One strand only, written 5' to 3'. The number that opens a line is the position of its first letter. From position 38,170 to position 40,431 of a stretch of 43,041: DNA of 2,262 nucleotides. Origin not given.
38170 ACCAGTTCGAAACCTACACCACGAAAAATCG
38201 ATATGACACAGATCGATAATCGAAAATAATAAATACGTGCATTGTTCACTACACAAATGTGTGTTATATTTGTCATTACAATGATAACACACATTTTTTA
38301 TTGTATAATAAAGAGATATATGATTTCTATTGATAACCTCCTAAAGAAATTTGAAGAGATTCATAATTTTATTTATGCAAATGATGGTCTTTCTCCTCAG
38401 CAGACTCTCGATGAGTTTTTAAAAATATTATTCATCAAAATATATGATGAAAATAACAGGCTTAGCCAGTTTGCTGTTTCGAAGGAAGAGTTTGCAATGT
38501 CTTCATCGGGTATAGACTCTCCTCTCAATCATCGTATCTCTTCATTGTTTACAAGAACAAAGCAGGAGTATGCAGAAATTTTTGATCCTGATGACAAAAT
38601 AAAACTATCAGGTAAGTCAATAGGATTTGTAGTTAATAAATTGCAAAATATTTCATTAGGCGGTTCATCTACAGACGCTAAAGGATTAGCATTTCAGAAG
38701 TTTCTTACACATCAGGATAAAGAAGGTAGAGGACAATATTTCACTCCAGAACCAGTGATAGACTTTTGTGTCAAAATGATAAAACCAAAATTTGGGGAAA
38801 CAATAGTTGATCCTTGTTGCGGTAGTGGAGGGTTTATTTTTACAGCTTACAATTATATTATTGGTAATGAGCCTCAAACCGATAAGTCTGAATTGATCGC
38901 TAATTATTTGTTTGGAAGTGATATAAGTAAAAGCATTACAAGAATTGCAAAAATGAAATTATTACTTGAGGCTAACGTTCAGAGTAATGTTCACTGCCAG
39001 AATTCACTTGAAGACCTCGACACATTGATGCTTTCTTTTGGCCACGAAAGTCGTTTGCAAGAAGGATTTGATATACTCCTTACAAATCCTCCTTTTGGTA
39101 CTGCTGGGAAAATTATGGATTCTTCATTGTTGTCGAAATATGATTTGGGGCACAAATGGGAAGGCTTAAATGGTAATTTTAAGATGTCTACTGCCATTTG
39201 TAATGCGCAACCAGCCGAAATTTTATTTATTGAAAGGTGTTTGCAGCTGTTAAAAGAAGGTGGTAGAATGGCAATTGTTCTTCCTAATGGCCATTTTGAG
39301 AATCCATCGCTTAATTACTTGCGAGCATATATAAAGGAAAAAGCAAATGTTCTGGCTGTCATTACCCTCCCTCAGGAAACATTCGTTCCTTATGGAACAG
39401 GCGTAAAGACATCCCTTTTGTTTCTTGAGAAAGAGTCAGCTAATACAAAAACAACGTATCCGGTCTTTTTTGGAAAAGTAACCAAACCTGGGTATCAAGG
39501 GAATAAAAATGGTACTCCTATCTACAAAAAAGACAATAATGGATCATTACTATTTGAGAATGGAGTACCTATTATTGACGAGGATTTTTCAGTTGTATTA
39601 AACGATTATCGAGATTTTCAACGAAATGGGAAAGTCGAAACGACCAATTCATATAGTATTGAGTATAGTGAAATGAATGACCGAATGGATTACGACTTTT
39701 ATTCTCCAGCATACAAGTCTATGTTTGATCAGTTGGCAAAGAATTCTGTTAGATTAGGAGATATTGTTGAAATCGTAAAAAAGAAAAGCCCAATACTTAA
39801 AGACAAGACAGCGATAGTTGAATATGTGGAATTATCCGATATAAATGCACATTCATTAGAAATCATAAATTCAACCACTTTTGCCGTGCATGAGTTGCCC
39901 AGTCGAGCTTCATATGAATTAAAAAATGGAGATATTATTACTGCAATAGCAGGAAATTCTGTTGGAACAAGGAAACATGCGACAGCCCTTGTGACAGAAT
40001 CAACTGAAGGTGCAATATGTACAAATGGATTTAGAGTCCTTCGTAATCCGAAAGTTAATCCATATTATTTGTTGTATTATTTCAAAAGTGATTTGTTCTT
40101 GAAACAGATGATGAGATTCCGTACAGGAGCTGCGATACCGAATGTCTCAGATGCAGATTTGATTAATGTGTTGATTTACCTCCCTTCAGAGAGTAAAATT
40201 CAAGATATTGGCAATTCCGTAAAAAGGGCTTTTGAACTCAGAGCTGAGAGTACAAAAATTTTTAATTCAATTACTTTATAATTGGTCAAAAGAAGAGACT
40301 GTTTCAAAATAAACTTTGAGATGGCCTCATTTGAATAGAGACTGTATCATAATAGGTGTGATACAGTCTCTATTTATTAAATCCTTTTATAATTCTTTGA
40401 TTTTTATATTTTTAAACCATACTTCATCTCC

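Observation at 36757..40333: Low-GC ~3.6-kb islet between dnaX and a DUF1080/Gfo operon carrying C(pseudo)-R-M.S: candidate uncharacterised restriction-modification/defence module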

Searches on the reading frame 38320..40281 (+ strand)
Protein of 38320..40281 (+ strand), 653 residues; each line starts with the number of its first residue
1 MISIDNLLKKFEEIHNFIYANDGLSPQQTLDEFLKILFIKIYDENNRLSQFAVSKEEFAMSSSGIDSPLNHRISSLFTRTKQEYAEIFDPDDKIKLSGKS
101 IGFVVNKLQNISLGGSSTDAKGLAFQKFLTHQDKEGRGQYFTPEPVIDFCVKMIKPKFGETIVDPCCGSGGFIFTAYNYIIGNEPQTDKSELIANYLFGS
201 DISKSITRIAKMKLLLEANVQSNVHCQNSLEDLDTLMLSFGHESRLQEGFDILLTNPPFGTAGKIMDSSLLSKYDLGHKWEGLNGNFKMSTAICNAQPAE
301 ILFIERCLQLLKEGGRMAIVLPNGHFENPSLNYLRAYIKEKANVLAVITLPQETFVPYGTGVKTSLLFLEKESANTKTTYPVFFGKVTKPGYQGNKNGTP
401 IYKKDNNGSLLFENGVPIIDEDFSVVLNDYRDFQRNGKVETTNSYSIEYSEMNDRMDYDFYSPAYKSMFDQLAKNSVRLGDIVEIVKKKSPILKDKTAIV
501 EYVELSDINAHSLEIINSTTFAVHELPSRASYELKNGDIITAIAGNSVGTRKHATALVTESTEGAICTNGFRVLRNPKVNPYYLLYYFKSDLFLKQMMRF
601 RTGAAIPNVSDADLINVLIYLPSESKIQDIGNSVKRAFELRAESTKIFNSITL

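Call 4: search_protein_families(library=pfam, proteins=[window:38320-40281:+], max_evalue=0.01)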
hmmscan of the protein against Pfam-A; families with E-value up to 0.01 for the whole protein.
window:38320-40281:+ (653 aa): 7 families
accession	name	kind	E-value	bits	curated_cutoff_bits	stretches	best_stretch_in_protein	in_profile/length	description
PF02384.22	N6_Mtase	-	1e-37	130.6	20.4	1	130-401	18-260/311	N-6 DNA Methylase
PF07669.17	Eco57I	-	9.2e-13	49.1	25.3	1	195-350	1-165/171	Eco57I restriction-modification methylase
PF01420.25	Methylase_S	-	3e-07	31.2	22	1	476-628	6-142/168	Type I restriction modification DNA specificity domain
PF01170.24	UPF0020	-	3.1e-06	27.5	22.3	1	152-261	22-133/197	RMKL-like, methyltransferase domain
PF13847.12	Methyltransf_31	-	0.00068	19.8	27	1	159-343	4-127/145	Methyltransferase domain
PF11599.14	AviRa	-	0.0055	16.6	25.7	0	149-216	41-99/232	RRNA methyltransferase AviRa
PF20473.4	MmeI_Mtase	-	0.0058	16.3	27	0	161-234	22-101/259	MmeI, DNA-methyltransferase domain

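Call 8: search_protein_families(library=ncbifam, proteins=[window:38320-40281:+], max_evalue=0.1)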
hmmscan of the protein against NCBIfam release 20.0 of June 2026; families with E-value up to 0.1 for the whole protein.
window:38320-40281:+ (653 aa): 13 families
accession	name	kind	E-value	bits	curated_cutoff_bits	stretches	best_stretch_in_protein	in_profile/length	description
NF047738.1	antiphage_MADS2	equivalog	3.2e-93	313.2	720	1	6-414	176-615/654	methylation-associated defense system DNA methyltransferase MAD2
NF047740.1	antiphage_MADS5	equivalog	1.1e-14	54.1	400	1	441-646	237-447/461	methylation-associated defense system restriction endonuclease subunit S MAD5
TIGR02987.1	met_A_Alw26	exception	3.3e-14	52.5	353.5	1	137-374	3-247/523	Alw26I/Eco31I/Esp3I family type II restriction adenine-specific DNA-methyltransferase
TIGR00497.1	hsdM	equivalog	7.8e-14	51.3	242.75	1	133-380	196-426/515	type I restriction-modification system subunit M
NF033452.1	BREX_1_MTaseX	exception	1.3e-08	33.2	500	2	246-396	504-641/1210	BREX-1 system adenine-specific DNA-methyltransferase PglX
NF007278.0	PRK09737.1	equivalog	0.00021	20.2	662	1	484-635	228-383/461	type I restriction-modification system specificity subunit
NF033451.1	BREX_2_MTaseX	equivalog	0.00053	17.8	400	1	161-225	226-297/1185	BREX-2 system adenine-specific DNA-methyltransferase PglX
NF033398.1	rRNA_meth_EmtA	equivalog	0.0013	18.2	625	1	145-225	174-240/336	EmtA family 23S rRNA (guanine(2470)) methyltransferase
NF040721.1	Trm14_Arch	equivalog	0.0053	15.9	280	1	156-261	189-301/370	tRNA (guanine(6)-N2)-methyltransferase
NF033455.1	BREX_6_MTaseX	exception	0.013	13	900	0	131-181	300-351/1319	BREX-6 system adenine-specific DNA-methyltransferase PglX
NF001244.0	PRK00216.1-5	equivalog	0.017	14.4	216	1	151-219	41-98/236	bifunctional demethylmenaquinone methyltransferase/2-methoxy-6-polyprenyl-1,4-benzoquinol methylase UbiE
TIGR03534.1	RF_mod_PrmC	equivalog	0.024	14.1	199.1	1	144-259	74-166/253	peptide chain release factor N(5)-glutamine methyltransferase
NF008748.0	PRK11783.1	equivalog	0.028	12.6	466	0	159-187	193-221/704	bifunctional 23S rRNA (guanine(2069)-N(7))-methyltransferase RlmK/23S rRNA (guanine(2445)-N(2))-methyltransferase RlmL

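Call 9: search_protein_families(library=padloc, proteins=[window:38320-40281:+], max_evalue=0.1)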
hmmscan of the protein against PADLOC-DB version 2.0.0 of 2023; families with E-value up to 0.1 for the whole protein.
window:38320-40281:+ (653 aa): 125 families (the best 25 are shown)
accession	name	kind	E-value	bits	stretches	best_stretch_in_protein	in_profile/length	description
PDLC03318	MTase_II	-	3.2e-76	255.2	1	5-413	201-674/723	Type II methyltransferase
PDLC03018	MTase_I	-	6.9e-65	217.8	3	5-180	168-349/749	Type I methyltransferase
PDLC03034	MTase_I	-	3e-60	202.3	2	248-416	472-634/672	Type I methyltransferase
PDLC03021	MTase_I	-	3.3e-55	185.8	1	40-468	59-454/491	Type I methyltransferase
PDLC03218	MTase_II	-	1.5e-53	180.3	1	12-395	130-507/532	Type II methyltransferase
PDLC03030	MTase_I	-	2.8e-53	179.4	1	6-373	188-583/670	Type I methyltransferase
PDLC04134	mad2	-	3.8e-49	165.8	1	9-435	143-489/492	mads_2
PDLC03026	MTase_I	-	6.2e-45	152.2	1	20-380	18-365/487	Type I methyltransferase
PDLC03025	MTase_I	-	8.8e-34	115.1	1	85-392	106-389/569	Type I methyltransferase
PDLC03357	MTase_II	-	2.2e-29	100.3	1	8-376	5-339/620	Type II methyltransferase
PDLC03031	MTase_I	-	3e-28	96.5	1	133-375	181-410/834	Type I methyltransferase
PDLC03311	MTase_II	-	1.4e-26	91.2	2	247-373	98-210/464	Type II methyltransferase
PDLC03036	MTase_I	-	1.2e-25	88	1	136-380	213-440/635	Type I methyltransferase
PDLC03317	MTase_II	-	4.5e-24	82.8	1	11-401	167-561/831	Type II methyltransferase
PDLC03029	MTase_I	-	8e-21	72.1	1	104-375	138-407/661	Type I methyltransferase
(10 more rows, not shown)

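Call 12: search_solved_structures(query=window:38320-40281:+, max_evalue=0.001)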
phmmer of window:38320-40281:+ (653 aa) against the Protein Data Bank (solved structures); distinct sequences matched with E-value up to 0.001: 16.
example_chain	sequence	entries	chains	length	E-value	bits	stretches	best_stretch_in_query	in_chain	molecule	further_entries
2okc_A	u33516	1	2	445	5e-27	97.6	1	118-373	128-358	Type I restriction enzyme StySJI M protein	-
8w0p_A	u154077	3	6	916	1.3e-21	79.7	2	195-374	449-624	RM.BsaXI | site-specific DNA-methyltransferase (adenine-specific)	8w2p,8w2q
3ufb_A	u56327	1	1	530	2.5e-21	78.8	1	95-388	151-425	Type I restriction-modification system methyltransferase subunit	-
5ybb_A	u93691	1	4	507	6.9e-21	77.3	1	125-377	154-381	Type I restriction-modification system methyltransferase subunit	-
2y7c_B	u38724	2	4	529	4.4e-17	64.8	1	116-373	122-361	TYPE I RESTRICTION ENZYME ECOKI M PROTEIN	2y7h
2ar0_A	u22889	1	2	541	4.7e-17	64.7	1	116-263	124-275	Type I restriction enzyme EcoKI M protein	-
7eew_A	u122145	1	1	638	8.7e-16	60.5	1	24-372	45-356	Type I restriction-modification system methyltransferase subunit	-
7vru_A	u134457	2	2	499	7.5e-15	57.4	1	94-375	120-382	Site-specific DNA-methyltransferase (adenine-specific)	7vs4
3okg_A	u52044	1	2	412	8.2e-12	47.3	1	476-631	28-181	Restriction endonuclease S subunits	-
5ybb_D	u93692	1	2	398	9.9e-12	47.1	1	477-631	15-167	Restriction endonuclease S subunits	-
3khk_A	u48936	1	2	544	3.1e-09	38.8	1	117-373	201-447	Type I restriction-modification system methylation subunit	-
7vru_B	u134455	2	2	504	2.5e-05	25.9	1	119-262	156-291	Site-specific DNA-methyltransferase (adenine-specific)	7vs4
2f8l_A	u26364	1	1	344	4e-05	25.3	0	298-384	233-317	hypothetical protein lmo1582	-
2ibs_A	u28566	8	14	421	0.00016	23.2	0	248-338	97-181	Modification methylase TaqI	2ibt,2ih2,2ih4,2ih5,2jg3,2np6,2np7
1aqj_A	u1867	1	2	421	0.00018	23.1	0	248-338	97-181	ADENINE-N6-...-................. TAQI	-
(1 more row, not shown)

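Call 71: find_homologous_proteins(query=window:38320-40281:+, max_evalue=1e-20)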
Query window:38320-40281:+ (653 aa): 5506 proteins with E <= 1e-20 among 8000 candidates; the best 120 are listed.
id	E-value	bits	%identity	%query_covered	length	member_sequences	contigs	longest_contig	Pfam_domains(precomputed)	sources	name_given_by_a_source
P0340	0.0e+0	1467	100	100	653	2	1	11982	PF02384.23,PF07669.18,PF01170.25,PF01420.26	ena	-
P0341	0.0e+0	1255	83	100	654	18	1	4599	PF02384.23,PF07669.18,PF01170.25,PF01420.26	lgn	-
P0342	0.0e+0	1224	81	100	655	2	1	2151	PF02384.23,PF07669.18,PF01170.25,PF01420.26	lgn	-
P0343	0.0e+0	1022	67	100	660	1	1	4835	PF02384.23,PF07669.18,PF01170.25,PF01420.26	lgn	-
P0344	1.7e-294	996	68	99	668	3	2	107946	PF02384.23,PF07669.18,PF01170.25,PF01420.26,PF20473.5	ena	-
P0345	7.6e-294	994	67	99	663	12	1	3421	PF02384.23,PF07669.18,PF01170.25,PF01420.26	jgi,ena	-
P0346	7.5e-293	991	66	99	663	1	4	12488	PF02384.23,PF07669.18,PF01170.25,PF01420.26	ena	-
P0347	2.6e-292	989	66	99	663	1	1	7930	PF02384.23,PF07669.18,PF01170.25,PF01420.26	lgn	-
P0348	5.7e-292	988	67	99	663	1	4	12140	PF02384.23,PF07669.18,PF01170.25,PF01420.26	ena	-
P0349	7.7e-292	987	66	99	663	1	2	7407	PF02384.23,PF07669.18,PF01170.25,PF01420.26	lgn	-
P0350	9.4e-292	987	66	99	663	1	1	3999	PF02384.23,PF07669.18,PF01420.26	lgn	-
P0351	1.3e-291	987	66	99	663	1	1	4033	PF02384.23,PF07669.18,PF01170.25,PF01420.26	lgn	-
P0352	3.7e-289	978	66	99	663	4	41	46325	PF02384.23,PF07669.18,PF01170.25,PF20473.5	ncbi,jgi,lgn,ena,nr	ncbi:MAG: N-6 DNA methylase [Bacteroidales bacterium]|jgi:type I restriction enzyme M protein|nr:N-6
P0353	5.1e-286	968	65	99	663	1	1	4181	PF02384.23,PF07669.18,PF01170.25,PF01420.26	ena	-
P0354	1.0e-285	967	65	99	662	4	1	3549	PF02384.23,PF07669.18,PF01420.26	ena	-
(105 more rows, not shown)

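Call 86: predict_structure(alignment_id=A6)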
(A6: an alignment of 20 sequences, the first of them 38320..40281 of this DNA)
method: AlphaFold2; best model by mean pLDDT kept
length: 653 residues; sequences in the alignment: 20
mean_pLDDT: 78.5   pTM: 0.74
mean pLDDT of the five models: 78.5, 77.6, 76.1, 74.4, 69.1
residues with pLDDT >= 90: 169; 70-90: 337; 50-70: 98; < 50: 49
segments of 3 or more residues with pLDDT < 50: 1-5, 117-139, 241-243, 356-361, 395-397, 507-509
pLDDT, mean of each block of 10 residues (from residue 1): 49 83 79 88 89 90 83 94 85 90 90 56 42 39 79 92 73 86 87 82 72 71 66 53 57 76 69 81 70 78 84 91 58 82 89 51 77 85 88 61 88 86 92 93 89 68 74 85 90 83 66 75 61 90 82 87 83 93 93 84 67 88 94 92 84 73
secondary structure, 60 per line:
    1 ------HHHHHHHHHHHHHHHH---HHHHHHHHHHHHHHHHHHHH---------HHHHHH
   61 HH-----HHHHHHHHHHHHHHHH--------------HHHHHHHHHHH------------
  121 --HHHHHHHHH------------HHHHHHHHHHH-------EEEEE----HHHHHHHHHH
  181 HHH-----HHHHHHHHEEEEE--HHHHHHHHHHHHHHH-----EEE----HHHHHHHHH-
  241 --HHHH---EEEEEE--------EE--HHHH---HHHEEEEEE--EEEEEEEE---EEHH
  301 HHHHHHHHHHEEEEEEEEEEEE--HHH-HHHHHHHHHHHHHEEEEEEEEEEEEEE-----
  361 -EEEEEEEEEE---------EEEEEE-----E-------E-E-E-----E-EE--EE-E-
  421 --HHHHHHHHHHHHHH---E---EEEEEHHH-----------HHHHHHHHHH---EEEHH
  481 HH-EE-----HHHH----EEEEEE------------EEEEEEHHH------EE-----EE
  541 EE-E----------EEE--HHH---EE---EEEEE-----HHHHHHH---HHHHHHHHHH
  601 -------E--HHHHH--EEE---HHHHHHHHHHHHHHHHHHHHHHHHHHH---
elements in order: H7-22 H26-45 H55-62 H68-83 H98-108 H123-131 H144-154 E162-166 H171-183 H189-196 E197-201 H204-218 E224-226 H231-239 H243-246 E250-255 H268-271 E278-283 E286-293 H299-310 E311-322 H329-341 E342-355 E362-371 E381-386 H423-436 E444-448 H463-472 E476-478 H479-482 H491-494 E499-504 E517-522 E539-542 E555-557 E571-575 H581-587 H591-600 H611-615 E618-620 H624-650

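Call 90: fold_search(model_id=the predicted structure, library=pdb)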
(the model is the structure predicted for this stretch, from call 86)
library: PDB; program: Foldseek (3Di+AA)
matches with E <= 10: 1275; with E <= 0.001: 232
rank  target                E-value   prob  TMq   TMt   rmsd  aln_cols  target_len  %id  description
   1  7eew_A                2.4e-21  1.00  0.47  0.49  24.4       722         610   18  Crystal structure of the intact MTase from Vibrio vulnificus YJ016 in complex with the DNA-mimicking Ocr protein and t (released 2022-03-23)
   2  2okc_A                9.9e-19  1.00  0.47  0.69   7.9       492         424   20  Crystal structure of Type I restriction enzyme StySJI M protein (NP_813429.1) from Bacteroides thetaiotaomicron VPI-54 (released 2007-01-30)
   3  7lni_A                1.8e-17  1.00  0.48  0.56   7.4       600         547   16  SeMet CamA Adenine Methyltransferase Complexed to Cognate Substrate DNA (released 2021-05-19)
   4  2okc_B                3.2e-17  1.00  0.46  0.67   8.1       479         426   20  Crystal structure of Type I restriction enzyme StySJI M protein (NP_813429.1) from Bacteroides thetaiotaomicron VPI-54 (released 2007-01-30)
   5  5ybb_A                3.3e-17  1.00  0.45  0.59   7.9       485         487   21  Structural basis underlying complex assembly andconformational transition of the type I R-M system (released 2017-11-29)
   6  7rfn_A                5.5e-17  1.00  0.47  0.55   7.5       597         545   15  CamA Adenine Methyltransferase Complexed to Cognate Substrate DNA and Inhibitor SGC8158 (released 2021-09-15)
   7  8cxx_A                7.4e-17  1.00  0.48  0.56   7.4       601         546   15  CamA Adenine Methyltransferase Complexed to Cognate Substrate DNA and Compound 6 (released 2023-01-11)
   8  8vpg_A                7.8e-17  1.00  0.48  0.57   7.4       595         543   14  CamA Adenine Methyltransferase Complexed to Cognate Substrate DNA and Containing Quinoline-based SGI-1027 Analog 455 (released 2024-09-25)
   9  7lnj_A                9.5e-17  1.00  0.48  0.56   7.6       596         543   14  CamA Adenine Methyltransferase Complexed to Cognate Substrate DNA (released 2021-05-19)
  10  8cxs_A                1.1e-16  1.00  0.48  0.56   7.4       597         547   15  CamA Adenine Methyltransferase Complexed to Cognate Substrate DNA and Inhibitor MTA (released 2023-01-11)
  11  8fs1_A                1.1e-16  1.00  0.47  0.55   7.5       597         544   15  CamA Adenine Methyltransferase Complexed to Cognate Substrate DNA and Inhibitor 11a (YD905) (released 2023-05-10)
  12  8cy0_A                1.2e-16  1.00  0.48  0.56   7.5       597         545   14  CamA Adenine Methyltransferase Complexed to Cognate Substrate DNA and Inhibitor MC4756 (Compound 178) (released 2023-01-11)
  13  7rfm_C                1.4e-16  1.00  0.48  0.57   7.6       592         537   15  CamA Adenine Methyltransferase Complexed to Cognate Substrate DNA and Inhibitor EPZ004777 (released 2021-09-15)
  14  7rfm_A                1.4e-16  1.00  0.48  0.55   7.6       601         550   15  CamA Adenine Methyltransferase Complexed to Cognate Substrate DNA and Inhibitor EPZ004777 (released 2021-09-15)
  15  8cxt_A                1.5e-16  1.00  0.47  0.55   7.6       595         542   15  CamA Adenine Methyltransferase Complexed to Cognate Substrate DNA and Inhibitor N6-benzyladenosine (Compound 1) (released 2023-01-11)
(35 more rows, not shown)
